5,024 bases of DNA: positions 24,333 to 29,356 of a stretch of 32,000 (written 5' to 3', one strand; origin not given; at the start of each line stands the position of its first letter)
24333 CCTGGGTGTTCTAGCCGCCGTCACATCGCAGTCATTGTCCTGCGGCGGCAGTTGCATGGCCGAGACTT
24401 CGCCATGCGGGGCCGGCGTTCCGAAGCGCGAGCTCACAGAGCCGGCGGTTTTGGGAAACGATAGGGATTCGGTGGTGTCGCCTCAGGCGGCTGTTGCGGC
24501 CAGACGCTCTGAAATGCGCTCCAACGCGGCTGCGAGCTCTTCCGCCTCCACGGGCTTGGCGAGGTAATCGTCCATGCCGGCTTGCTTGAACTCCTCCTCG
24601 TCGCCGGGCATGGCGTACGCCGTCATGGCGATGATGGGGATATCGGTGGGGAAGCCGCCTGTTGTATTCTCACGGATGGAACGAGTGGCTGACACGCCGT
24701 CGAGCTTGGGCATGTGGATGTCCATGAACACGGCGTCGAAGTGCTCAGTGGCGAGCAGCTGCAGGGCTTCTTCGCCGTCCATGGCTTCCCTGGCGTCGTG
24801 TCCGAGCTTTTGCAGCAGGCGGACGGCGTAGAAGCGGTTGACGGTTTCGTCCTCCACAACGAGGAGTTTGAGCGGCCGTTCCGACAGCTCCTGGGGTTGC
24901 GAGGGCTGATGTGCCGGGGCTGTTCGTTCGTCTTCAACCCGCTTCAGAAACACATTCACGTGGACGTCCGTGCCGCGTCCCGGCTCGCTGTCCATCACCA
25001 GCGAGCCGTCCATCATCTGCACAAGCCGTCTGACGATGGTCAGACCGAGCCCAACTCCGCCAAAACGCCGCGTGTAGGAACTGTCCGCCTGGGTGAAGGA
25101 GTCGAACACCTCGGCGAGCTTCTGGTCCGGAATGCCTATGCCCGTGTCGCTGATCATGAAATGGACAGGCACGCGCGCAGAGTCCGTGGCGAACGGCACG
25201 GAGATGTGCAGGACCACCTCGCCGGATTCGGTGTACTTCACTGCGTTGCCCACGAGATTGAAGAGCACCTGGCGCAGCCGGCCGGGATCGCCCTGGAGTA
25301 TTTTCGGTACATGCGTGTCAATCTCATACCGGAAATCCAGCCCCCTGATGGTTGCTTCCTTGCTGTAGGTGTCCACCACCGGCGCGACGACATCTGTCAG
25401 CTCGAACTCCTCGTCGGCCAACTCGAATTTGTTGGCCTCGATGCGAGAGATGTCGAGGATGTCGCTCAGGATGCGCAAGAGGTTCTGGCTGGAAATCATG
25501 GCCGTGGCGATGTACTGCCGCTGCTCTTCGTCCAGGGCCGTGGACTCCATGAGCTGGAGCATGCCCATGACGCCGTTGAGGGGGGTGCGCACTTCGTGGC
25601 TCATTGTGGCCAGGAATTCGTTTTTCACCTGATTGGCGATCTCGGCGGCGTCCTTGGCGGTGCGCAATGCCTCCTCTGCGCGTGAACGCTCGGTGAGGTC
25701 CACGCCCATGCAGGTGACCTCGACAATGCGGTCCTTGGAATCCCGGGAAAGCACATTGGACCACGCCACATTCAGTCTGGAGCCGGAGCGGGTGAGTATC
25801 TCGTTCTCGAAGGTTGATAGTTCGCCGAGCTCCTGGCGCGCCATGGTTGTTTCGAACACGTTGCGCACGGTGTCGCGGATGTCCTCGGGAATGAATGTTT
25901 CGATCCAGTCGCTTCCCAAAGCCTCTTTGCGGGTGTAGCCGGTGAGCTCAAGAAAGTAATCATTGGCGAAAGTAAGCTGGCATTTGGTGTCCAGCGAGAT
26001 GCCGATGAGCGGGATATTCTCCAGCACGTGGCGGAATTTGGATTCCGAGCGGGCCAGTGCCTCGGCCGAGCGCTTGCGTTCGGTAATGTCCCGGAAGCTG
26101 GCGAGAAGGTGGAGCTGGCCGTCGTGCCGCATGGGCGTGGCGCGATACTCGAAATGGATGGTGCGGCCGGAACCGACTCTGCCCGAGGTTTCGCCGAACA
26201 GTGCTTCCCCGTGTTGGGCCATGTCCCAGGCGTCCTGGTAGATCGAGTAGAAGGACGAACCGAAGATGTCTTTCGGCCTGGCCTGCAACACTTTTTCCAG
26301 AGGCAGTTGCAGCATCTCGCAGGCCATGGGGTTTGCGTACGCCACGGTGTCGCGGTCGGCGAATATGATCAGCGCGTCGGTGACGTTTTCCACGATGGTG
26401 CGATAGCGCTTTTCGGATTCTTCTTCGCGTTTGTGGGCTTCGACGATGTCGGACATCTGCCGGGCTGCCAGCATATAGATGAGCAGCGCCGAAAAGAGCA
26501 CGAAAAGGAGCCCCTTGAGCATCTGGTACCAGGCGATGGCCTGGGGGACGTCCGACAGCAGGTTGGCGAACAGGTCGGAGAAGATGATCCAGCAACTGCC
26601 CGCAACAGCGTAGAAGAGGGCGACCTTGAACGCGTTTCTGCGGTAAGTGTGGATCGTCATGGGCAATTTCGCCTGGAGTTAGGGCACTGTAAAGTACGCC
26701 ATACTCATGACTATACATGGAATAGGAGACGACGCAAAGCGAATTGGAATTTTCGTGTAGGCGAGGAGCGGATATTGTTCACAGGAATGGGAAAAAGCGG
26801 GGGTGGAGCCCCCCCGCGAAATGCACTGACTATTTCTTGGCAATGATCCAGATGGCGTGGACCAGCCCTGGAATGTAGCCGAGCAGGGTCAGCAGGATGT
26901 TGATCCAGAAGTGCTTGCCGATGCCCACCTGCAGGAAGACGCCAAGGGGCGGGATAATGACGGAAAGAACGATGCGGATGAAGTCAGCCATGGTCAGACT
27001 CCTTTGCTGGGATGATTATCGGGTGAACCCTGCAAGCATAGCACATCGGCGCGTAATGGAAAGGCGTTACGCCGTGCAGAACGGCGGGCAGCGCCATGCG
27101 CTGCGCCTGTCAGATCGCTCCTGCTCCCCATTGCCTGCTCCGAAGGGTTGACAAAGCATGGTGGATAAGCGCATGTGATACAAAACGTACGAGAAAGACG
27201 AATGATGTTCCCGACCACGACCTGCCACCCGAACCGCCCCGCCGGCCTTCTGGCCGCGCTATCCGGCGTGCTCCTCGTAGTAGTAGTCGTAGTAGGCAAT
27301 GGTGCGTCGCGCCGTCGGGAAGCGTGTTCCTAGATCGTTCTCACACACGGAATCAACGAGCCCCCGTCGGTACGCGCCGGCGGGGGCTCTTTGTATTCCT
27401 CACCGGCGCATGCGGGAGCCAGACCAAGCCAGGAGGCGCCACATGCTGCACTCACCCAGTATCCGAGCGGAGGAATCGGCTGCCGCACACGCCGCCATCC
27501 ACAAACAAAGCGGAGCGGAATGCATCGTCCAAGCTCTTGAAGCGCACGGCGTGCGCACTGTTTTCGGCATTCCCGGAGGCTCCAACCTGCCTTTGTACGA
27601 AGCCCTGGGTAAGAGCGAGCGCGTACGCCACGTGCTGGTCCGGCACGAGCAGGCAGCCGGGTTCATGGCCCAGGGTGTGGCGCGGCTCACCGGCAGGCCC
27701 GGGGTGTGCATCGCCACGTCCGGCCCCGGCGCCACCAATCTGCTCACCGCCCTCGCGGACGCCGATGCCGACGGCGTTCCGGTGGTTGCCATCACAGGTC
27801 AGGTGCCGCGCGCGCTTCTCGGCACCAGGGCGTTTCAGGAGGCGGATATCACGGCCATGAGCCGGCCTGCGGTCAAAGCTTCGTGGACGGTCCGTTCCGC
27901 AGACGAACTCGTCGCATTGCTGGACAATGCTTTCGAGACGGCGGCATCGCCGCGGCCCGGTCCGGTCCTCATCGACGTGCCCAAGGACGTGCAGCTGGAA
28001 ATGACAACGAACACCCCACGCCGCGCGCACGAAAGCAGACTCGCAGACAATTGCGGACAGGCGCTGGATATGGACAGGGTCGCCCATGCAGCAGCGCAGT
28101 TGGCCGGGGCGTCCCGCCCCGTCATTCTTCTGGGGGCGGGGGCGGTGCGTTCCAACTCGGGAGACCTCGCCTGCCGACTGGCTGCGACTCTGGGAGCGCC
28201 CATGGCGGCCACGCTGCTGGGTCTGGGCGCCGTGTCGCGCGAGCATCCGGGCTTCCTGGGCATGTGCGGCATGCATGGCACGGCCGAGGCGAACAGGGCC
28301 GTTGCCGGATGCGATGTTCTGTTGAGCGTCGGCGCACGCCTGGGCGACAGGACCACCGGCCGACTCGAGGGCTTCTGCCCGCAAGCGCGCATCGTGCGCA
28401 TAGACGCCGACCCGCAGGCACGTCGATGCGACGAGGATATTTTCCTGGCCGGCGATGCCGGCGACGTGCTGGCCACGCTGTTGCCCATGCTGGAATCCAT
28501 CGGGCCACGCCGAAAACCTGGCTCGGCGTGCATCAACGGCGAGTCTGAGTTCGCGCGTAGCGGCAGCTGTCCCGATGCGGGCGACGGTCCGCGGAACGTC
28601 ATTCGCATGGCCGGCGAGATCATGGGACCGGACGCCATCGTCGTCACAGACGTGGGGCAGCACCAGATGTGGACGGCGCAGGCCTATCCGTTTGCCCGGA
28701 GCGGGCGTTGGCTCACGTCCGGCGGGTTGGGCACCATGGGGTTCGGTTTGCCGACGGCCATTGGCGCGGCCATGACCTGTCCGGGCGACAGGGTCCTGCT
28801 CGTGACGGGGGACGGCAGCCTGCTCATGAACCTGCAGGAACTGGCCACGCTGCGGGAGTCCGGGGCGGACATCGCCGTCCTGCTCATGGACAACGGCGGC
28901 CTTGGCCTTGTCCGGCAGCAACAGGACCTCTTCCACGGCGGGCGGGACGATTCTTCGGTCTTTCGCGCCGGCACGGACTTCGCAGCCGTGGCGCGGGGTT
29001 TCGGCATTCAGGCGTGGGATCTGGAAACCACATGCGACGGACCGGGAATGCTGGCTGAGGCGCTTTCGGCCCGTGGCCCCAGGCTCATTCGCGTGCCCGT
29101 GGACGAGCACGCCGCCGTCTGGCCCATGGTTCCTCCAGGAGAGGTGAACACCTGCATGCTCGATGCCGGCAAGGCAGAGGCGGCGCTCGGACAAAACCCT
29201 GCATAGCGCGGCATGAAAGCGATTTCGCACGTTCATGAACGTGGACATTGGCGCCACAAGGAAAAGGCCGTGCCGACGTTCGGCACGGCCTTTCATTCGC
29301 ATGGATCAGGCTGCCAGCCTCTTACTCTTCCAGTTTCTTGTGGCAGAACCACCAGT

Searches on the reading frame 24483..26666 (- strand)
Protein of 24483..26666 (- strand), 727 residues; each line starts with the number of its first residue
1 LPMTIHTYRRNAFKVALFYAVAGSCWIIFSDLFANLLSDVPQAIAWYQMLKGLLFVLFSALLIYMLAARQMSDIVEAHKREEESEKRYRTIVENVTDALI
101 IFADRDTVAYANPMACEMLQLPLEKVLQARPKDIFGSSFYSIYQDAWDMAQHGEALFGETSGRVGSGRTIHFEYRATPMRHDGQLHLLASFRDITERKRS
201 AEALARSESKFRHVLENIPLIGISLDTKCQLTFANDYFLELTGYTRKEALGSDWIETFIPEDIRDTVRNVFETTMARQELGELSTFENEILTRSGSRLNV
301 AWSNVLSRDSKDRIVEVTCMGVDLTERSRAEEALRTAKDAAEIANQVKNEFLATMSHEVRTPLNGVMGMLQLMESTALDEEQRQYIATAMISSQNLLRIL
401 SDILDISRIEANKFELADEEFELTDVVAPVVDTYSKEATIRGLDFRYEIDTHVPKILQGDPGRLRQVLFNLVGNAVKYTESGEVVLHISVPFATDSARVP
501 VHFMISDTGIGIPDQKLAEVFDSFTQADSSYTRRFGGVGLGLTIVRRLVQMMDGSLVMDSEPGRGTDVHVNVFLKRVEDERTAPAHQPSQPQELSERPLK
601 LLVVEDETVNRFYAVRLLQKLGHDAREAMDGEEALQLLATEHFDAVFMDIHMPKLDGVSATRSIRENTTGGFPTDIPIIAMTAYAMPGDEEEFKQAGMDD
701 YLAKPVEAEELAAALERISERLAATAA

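Call 36: search_protein_families(library=pfam, proteins=[window:24483-26666:-], max_evalue=0.00001)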
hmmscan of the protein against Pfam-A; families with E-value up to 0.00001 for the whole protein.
window:24483-26666:- (727 aa): 8 families
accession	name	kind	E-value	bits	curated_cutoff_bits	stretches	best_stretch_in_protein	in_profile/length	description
PF02518.31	HATPase_c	-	1e-27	97.2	26.4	1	459-572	1-107/111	Histidine kinase-, DNA gyrase B-, and HSP90-like ATPase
PF00072.30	Response_reg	-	3.4e-26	92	30.2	1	602-715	2-110/111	Response regulator receiver domain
PF00512.31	HisKA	-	1.5e-20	73.4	26.9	1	348-411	2-65/66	His Kinase A (phospho-acceptor) domain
PF13426.13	PAS_9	-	1e-19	71.1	27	2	225-326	7-103/103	PAS domain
PF00989.32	PAS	-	3.2e-18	66.2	22.6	2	87-194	2-113/113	PAS fold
PF08448.16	PAS_4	-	6.4e-17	62.2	23.1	1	93-199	2-110/110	PAS fold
PF13188.13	PAS_8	-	3.4e-16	58.9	21.8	2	210-262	2-54/65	PAS domain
PF08447.18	PAS_3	-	9e-08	32.7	25.6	1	232-318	2-86/89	PAS fold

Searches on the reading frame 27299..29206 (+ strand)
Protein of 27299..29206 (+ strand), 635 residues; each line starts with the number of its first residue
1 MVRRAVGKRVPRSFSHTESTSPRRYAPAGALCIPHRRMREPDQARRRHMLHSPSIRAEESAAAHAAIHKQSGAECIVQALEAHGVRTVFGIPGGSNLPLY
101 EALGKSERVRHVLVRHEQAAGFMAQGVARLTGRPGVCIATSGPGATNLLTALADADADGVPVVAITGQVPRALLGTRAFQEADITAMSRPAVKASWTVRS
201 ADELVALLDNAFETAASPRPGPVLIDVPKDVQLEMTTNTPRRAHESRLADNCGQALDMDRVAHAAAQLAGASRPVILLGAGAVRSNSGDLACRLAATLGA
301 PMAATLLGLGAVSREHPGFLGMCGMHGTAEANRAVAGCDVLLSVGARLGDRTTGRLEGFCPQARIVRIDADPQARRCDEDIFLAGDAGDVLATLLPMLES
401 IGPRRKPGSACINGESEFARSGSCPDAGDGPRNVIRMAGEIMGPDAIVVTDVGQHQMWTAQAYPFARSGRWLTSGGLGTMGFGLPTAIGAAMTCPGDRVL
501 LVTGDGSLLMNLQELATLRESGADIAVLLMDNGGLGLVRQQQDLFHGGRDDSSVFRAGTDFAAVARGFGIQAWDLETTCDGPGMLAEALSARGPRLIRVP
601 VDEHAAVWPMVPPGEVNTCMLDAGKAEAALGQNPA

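Call 36: search_protein_families(library=pfam, proteins=[window:27299-29206:+], max_evalue=0.00001)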
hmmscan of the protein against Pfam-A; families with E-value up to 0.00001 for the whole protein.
window:27299-29206:+ (635 aa): 3 families
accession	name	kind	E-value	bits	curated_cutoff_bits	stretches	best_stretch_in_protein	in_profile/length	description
PF02776.23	TPP_enzyme_N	-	3.5e-44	149.8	26.8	1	71-187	2-119/119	Thiamine pyrophosphate enzyme, N-terminal TPP binding domain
PF02775.26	TPP_enzyme_C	-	1.6e-43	148.6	21.9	1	451-599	1-151/151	Thiamine pyrophosphate enzyme, C-terminal TPP binding domain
PF00205.28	TPP_enzyme_M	-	6.8e-35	120.2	30.4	1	261-394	1-137/137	Thiamine pyrophosphate enzyme, central domain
